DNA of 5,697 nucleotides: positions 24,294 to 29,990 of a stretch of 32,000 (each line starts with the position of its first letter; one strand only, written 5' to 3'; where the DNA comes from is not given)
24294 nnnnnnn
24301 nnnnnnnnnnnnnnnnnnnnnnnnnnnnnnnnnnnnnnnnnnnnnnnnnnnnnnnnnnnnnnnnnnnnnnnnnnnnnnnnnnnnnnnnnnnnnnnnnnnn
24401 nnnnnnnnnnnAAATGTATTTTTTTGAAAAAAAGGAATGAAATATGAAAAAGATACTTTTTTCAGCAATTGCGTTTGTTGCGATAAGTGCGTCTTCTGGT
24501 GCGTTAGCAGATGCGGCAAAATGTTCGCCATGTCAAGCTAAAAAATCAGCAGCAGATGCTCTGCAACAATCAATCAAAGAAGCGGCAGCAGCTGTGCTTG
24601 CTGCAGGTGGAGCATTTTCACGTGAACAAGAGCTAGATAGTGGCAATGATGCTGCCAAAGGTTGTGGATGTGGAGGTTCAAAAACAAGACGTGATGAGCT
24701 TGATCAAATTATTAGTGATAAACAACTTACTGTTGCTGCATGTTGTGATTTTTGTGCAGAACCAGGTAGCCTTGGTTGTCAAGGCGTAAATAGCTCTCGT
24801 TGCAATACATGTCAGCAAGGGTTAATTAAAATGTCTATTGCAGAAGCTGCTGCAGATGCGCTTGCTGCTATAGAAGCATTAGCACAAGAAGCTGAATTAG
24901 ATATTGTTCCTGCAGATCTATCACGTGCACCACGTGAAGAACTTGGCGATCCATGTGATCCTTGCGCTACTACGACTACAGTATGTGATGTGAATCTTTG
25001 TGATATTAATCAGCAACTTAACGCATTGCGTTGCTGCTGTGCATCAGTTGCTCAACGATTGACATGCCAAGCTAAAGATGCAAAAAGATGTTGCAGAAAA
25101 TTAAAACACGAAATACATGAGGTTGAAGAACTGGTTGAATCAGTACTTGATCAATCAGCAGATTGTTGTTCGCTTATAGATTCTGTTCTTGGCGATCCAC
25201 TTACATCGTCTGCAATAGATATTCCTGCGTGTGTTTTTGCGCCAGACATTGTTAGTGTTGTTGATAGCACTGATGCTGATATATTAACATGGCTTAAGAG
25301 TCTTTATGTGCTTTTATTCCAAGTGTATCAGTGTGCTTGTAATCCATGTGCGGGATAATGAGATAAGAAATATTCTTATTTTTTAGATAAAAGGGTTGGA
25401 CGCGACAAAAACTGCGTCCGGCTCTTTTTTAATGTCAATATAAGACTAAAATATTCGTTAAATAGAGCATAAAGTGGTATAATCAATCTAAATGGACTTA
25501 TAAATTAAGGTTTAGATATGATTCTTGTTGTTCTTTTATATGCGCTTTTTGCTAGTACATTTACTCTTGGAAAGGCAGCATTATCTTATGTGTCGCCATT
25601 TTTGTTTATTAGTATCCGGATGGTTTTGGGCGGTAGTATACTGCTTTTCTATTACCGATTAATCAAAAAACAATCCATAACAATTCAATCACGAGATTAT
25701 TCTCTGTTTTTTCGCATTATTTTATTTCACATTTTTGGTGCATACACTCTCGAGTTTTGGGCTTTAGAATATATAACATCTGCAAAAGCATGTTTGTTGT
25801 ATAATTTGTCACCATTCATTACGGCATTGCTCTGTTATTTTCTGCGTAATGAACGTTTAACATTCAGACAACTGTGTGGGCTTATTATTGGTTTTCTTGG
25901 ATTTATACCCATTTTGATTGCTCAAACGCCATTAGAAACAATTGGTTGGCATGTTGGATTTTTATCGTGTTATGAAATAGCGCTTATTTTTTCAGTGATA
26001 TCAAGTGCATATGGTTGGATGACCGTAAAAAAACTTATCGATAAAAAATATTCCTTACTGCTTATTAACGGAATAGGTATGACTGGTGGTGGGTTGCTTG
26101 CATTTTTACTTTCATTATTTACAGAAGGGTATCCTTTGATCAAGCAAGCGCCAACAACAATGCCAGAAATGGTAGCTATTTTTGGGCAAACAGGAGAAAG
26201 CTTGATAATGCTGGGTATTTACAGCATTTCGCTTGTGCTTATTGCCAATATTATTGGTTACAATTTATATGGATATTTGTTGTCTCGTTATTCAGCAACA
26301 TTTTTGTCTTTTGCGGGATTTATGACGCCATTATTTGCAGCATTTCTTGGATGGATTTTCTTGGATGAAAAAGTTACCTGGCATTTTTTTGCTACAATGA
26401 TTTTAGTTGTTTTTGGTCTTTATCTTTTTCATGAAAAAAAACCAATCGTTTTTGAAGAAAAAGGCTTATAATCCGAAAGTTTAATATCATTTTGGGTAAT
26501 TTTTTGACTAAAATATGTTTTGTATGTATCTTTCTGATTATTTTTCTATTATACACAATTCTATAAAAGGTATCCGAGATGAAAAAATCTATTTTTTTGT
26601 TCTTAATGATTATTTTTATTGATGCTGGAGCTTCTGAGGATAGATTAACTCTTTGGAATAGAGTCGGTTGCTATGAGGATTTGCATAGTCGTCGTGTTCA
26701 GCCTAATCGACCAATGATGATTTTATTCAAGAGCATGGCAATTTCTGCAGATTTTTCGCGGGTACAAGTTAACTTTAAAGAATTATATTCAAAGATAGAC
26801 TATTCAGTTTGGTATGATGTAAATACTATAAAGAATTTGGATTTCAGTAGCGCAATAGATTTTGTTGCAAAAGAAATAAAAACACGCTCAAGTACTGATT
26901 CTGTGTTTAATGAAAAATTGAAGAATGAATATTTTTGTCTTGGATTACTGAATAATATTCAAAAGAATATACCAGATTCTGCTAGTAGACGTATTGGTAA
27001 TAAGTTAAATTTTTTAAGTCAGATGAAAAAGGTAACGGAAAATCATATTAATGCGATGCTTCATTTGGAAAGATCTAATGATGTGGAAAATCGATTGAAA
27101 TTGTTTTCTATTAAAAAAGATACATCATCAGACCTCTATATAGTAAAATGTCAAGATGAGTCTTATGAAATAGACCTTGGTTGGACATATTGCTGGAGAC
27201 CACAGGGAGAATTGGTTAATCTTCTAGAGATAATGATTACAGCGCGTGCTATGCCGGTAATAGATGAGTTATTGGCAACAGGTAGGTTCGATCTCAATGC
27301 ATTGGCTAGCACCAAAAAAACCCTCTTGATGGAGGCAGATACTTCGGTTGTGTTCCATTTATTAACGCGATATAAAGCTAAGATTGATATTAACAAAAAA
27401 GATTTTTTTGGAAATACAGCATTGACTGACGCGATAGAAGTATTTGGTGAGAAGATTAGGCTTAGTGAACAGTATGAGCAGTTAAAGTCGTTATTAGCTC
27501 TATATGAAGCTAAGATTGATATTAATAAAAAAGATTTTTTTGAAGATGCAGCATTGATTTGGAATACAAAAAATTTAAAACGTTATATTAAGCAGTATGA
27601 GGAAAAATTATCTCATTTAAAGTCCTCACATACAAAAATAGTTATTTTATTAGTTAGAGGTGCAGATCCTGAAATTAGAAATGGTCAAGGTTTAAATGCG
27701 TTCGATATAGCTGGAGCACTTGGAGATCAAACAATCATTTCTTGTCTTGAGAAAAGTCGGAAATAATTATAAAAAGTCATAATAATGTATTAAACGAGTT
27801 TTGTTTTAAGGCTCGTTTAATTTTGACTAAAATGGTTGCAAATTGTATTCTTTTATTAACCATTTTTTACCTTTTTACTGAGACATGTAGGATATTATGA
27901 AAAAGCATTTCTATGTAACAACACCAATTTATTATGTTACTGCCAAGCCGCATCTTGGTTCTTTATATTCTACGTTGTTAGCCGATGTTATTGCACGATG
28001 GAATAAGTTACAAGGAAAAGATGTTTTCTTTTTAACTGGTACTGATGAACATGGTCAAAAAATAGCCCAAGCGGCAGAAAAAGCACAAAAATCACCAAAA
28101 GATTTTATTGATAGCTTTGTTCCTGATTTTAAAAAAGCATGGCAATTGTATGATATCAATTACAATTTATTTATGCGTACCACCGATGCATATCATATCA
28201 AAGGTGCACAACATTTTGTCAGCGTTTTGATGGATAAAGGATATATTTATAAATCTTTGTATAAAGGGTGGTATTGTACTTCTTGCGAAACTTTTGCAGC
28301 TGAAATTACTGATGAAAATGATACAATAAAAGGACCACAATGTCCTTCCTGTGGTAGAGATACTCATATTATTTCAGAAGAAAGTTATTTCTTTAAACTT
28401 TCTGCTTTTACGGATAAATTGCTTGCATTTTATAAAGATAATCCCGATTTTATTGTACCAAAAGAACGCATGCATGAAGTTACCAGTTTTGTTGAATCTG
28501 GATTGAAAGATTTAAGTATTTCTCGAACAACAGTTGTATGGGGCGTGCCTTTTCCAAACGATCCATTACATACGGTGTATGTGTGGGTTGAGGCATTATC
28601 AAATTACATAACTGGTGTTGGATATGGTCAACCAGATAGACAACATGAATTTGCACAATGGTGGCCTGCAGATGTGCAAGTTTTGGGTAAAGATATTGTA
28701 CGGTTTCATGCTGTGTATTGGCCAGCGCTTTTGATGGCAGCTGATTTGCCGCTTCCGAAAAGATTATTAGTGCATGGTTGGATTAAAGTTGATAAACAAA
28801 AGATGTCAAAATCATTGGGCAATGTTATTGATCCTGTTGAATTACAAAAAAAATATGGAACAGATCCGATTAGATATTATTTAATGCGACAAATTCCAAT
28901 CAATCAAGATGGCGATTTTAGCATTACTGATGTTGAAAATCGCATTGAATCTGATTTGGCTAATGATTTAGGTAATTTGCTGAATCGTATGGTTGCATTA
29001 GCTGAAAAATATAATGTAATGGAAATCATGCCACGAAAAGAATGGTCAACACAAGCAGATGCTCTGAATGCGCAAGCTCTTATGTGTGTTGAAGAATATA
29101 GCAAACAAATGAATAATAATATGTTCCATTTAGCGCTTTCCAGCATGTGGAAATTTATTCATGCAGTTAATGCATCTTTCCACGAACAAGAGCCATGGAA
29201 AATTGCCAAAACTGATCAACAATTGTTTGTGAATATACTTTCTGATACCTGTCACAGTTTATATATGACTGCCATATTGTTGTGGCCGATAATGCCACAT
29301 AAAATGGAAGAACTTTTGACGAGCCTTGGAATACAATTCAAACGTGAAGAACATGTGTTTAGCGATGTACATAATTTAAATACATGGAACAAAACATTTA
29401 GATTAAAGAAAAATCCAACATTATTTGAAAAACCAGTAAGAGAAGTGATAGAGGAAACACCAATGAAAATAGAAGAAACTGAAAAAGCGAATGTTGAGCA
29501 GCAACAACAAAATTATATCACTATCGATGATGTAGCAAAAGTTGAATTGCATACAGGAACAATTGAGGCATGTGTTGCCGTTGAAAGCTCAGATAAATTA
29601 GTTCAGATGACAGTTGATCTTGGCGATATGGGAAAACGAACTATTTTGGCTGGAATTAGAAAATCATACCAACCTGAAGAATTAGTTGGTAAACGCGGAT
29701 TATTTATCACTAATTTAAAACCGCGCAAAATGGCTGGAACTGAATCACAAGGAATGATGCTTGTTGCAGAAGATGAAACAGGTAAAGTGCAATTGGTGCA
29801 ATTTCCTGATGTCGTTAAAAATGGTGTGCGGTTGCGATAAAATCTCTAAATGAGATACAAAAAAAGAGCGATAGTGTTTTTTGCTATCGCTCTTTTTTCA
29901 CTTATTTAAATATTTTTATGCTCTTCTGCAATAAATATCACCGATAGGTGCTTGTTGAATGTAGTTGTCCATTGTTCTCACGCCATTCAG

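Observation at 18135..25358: Three-gene envelope module: Sec-dependent 1446-aa giant, 623-aa barrel candidate, 304-aa Cys-packed protein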

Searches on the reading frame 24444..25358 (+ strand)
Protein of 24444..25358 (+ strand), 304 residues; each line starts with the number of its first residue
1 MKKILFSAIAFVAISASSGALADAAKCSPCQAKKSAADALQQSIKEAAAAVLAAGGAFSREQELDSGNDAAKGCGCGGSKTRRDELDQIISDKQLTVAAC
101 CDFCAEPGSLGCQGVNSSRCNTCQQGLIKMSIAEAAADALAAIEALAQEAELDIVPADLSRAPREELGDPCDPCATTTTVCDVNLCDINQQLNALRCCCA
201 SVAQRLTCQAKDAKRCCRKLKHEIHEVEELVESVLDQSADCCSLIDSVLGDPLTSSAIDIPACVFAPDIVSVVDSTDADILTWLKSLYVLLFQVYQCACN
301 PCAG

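Call 3: search_protein_families(library=pfam, proteins=[window:24444-25358:+], max_evalue=1)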
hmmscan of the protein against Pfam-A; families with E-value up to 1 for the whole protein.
window:24444-25358:+ (304 aa): 0 families

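Call 4: search_protein_families(library=ncbifam, proteins=[window:24444-25358:+], max_evalue=1)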
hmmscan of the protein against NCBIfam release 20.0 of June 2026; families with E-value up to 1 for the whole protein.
window:24444-25358:+ (304 aa): 0 families

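Call 13: search_solved_structures(query=window:24444-25358:+, max_evalue=1)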
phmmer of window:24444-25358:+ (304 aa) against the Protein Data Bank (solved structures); distinct sequences matched with E-value up to 1: 0.

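Call 18: find_homologous_proteins(query=window:24444-25358:+)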
Query window:24444-25358:+ (304 aa): 42 proteins with E <= 0.001 among 8000 candidates.
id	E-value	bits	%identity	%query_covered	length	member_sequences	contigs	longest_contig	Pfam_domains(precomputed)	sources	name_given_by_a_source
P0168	1.1e-190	650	100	100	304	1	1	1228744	-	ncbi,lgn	-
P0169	7.2e-100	352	58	98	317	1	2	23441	-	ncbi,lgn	-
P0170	1.4e-99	351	50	100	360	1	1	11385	-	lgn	-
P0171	2.5e-95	337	52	100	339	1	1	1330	-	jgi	jgi:hypothetical protein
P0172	2.1e-93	331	54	98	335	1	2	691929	-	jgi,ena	-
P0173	1.0e-80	289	49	97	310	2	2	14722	-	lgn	-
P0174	1.1e-80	289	53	98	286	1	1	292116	-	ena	-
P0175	3.7e-77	278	49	97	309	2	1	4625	-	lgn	-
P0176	9.2e-76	273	48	98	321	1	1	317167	-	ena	-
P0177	1.9e-75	272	51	99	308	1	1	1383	-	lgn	-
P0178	2.5e-73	265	50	98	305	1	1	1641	-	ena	-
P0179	2.5e-73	265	51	98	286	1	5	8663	-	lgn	-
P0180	3.1e-70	255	50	91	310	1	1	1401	-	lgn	-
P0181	3.7e-69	251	54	82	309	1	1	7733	-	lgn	-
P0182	3.0e-67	245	44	99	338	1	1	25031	-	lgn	-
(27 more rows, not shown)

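Call 65: search_solved_structures(query=A5, max_evalue=10)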
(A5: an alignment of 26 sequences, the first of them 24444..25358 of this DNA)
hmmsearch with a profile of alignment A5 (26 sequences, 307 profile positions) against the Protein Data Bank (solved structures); distinct sequences matched with E-value up to 10: 1.
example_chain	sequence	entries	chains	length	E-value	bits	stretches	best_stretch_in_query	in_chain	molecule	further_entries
9r1n_A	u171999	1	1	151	0.046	16.1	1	118-215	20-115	sc-apCC-4-DPH-2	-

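Call 70: find_encoding_contigs(protein=P0168, flank=1000, max_places=2)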
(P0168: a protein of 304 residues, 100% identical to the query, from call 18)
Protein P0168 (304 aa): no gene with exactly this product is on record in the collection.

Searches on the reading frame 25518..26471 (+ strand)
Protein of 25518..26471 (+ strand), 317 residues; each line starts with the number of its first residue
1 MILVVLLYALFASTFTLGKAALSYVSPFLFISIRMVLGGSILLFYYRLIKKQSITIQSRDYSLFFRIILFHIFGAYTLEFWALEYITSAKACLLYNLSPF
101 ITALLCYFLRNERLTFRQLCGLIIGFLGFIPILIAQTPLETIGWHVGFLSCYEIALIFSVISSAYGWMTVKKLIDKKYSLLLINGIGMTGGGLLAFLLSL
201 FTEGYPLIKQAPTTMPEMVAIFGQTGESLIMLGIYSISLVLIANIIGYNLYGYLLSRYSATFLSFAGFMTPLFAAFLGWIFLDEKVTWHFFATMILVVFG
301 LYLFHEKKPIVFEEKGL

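Call 3: search_protein_families(library=pfam, proteins=[window:25518-26471:+], max_evalue=1)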
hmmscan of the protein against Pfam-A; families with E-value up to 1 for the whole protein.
window:25518-26471:+ (317 aa): 1 family
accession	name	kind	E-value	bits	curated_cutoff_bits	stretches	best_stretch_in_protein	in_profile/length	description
PF00892.27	EamA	-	1.2e-32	113.5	28.2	2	2-131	5-132/135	EamA-like transporter family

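Call 4: search_protein_families(library=ncbifam, proteins=[window:25518-26471:+], max_evalue=1)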
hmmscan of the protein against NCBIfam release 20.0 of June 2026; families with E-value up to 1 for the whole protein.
window:25518-26471:+ (317 aa): 7 families
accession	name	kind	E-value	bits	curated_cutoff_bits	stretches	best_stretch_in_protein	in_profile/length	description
TIGR00950.1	2A78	equivalog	5.5e-19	68.6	230.2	1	12-300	2-262/264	carboxylate/amino acid/amine transporter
NF050091.1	ArAmAcExpYddG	equivalog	9.8e-10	38.4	300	1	5-165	14-166/285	aromatic amino acid exporter YddG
NF008432.0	PRK11272.1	equivalog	9.8e-08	31.5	270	1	4-305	15-286/294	drug/metabolite exporter YedA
NF008523.0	PRK11453.1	equivalog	0.00033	20.3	472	1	3-303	8-284/299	O-acetylserine/cysteine exporter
TIGR03340.1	phn_DUF6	hypoth_equivalog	0.00034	20.4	288.15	1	21-128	170-277/281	phosphonate utilization associated putative membrane protein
NF008676.0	PRK11689.1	equivalog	0.0073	15.4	194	1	235-301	218-284/297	aromatic amino acid DMT transporter YddG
NF045737.1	MPN070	equivalog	0.69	10.1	200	0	205-246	35-76/127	MPN070 family protein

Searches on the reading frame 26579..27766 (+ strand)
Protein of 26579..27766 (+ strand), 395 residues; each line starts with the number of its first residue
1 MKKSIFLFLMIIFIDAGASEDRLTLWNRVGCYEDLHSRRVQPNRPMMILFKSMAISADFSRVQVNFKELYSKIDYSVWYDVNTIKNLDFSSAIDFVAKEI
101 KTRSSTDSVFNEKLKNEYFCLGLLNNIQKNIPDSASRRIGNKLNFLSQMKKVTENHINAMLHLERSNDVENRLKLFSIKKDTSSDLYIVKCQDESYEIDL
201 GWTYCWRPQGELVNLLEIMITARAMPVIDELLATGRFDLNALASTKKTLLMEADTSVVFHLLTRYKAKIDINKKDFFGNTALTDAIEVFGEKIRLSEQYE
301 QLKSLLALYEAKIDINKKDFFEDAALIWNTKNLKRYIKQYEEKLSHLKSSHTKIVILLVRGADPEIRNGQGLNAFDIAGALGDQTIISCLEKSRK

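Call 3: search_protein_families(library=pfam, proteins=[window:26579-27766:+], max_evalue=1)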
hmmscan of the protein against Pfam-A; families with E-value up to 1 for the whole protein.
window:26579-27766:+ (395 aa): 5 families
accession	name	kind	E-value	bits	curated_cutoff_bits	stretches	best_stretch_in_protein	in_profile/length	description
PF13857.12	Ank_5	-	0.00021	22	27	1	355-378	32-56/56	Ankyrin repeats (many copies)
PF12796.13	Ank_2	-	0.015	16.3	27.3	1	227-319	12-90/90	Ankyrin repeats (3 copies)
PF13637.12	Ank_4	-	0.017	15.9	22.7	0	349-378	7-37/50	Ankyrin repeats (many copies)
PF00023.36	Ank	-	0.019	15.7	21.1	0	350-368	13-32/33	Ankyrin repeat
PF22273.1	DUF6956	-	0.031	14.8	27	1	306-343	9-44/80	Domain of unknown function (DUF6956)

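Call 4: search_protein_families(library=ncbifam, proteins=[window:26579-27766:+], max_evalue=1)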
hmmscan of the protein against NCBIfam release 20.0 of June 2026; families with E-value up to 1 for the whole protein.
window:26579-27766:+ (395 aa): 0 families

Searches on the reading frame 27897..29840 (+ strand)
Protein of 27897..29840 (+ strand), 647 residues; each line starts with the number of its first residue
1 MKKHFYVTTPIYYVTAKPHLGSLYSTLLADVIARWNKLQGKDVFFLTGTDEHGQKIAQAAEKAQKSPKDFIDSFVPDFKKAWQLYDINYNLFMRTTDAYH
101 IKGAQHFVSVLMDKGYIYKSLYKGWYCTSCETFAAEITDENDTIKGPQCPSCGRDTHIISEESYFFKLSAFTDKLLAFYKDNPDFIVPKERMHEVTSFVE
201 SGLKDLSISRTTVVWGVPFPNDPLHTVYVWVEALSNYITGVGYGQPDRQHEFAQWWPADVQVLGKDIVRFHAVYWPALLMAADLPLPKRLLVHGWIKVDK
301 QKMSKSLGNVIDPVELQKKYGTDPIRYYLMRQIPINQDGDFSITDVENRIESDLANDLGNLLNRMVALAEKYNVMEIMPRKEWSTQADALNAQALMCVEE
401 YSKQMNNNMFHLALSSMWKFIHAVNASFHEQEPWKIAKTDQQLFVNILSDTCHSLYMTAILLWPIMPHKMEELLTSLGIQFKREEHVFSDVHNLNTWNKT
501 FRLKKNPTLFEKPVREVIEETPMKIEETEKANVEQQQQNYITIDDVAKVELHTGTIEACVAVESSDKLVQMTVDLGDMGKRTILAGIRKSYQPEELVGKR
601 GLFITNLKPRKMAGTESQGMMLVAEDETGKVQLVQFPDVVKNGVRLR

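Call 9: search_protein_families(library=pfam, proteins=[window:27897-29840:+], max_evalue=0.001)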
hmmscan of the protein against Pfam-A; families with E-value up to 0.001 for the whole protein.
window:27897-29840:+ (647 aa): 5 families
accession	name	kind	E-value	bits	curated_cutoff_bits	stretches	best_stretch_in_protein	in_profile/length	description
PF09334.17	tRNA-synt_1g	-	3.4e-107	359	20.1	1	5-365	1-390/391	tRNA synthetases class I (M)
PF00133.28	tRNA-synt_1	-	2.4e-32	112.7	22.7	3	229-338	301-410/414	tRNA synthetases class I (I, L, M and V)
PF01588.26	tRNA_bind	-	4.3e-22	78.4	27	1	552-644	2-95/96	Putative tRNA binding domain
PF01406.26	tRNA-synt_1e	-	8.7e-17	61.9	27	2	283-332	234-283/301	tRNA synthetases class I (C) catalytic domain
PF19303.5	Anticodon_3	-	0.00023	21.5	23.5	1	382-513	6-135/152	Anticodon binding domain of methionyl tRNA ligase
